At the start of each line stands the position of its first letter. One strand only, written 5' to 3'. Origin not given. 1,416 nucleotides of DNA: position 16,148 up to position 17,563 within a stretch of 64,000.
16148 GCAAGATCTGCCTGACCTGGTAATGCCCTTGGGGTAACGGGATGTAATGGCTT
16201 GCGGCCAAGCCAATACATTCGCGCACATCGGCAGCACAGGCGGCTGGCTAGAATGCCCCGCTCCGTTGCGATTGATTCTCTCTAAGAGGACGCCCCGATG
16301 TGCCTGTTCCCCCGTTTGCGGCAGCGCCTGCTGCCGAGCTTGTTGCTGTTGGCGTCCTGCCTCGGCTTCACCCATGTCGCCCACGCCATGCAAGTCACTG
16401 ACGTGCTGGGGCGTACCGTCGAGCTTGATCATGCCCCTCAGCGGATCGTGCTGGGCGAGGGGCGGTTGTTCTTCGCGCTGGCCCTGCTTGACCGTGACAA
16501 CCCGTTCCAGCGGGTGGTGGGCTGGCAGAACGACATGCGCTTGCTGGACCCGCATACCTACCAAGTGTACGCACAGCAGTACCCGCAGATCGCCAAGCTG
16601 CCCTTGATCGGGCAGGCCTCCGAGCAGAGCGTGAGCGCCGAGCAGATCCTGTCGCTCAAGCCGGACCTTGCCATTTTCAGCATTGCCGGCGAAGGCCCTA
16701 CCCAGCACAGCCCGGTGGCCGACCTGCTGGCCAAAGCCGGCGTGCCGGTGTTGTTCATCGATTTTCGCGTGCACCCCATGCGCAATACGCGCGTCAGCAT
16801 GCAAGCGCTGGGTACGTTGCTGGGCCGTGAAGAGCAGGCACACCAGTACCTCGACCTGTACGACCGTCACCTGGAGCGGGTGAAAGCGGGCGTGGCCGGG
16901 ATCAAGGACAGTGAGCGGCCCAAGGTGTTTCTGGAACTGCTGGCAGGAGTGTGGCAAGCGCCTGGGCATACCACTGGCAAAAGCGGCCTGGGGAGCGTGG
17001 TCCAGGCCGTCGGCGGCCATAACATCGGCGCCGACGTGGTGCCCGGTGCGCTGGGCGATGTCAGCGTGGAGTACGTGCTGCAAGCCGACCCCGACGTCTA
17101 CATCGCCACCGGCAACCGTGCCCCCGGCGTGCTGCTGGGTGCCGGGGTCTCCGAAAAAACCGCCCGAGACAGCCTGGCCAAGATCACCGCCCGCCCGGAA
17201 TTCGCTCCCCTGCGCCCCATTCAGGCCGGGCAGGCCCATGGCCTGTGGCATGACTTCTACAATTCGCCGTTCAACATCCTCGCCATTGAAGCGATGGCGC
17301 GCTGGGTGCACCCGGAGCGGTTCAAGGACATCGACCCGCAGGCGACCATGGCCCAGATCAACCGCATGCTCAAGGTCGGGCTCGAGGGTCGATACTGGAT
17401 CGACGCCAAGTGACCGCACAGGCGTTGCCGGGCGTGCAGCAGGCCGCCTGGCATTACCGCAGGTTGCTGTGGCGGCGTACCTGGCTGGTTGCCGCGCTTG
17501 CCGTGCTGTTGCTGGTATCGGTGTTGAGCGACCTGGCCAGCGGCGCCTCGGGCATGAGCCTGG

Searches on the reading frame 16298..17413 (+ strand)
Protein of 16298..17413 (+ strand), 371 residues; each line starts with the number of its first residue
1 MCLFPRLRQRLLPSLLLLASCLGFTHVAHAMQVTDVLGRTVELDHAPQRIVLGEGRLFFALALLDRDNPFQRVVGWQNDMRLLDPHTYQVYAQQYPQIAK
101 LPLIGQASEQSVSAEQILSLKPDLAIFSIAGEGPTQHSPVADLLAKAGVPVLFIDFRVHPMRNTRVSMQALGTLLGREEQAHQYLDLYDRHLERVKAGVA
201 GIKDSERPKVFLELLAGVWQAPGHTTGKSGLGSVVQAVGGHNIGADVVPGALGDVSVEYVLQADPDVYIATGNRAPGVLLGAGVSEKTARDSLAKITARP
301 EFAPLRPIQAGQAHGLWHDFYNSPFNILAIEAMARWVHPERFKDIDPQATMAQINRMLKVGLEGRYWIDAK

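Call 8: search_protein_families(library=pfam, proteins=[window:16298-17413:+], max_evalue=0.01)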
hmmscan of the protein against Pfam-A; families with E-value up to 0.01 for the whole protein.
window:16298-17413:+ (371 aa): 1 family
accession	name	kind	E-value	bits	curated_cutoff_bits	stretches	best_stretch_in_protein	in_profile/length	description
PF01497.23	Peripla_BP_2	-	2.5e-15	57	27.5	1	100-307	39-222/235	Periplasmic binding protein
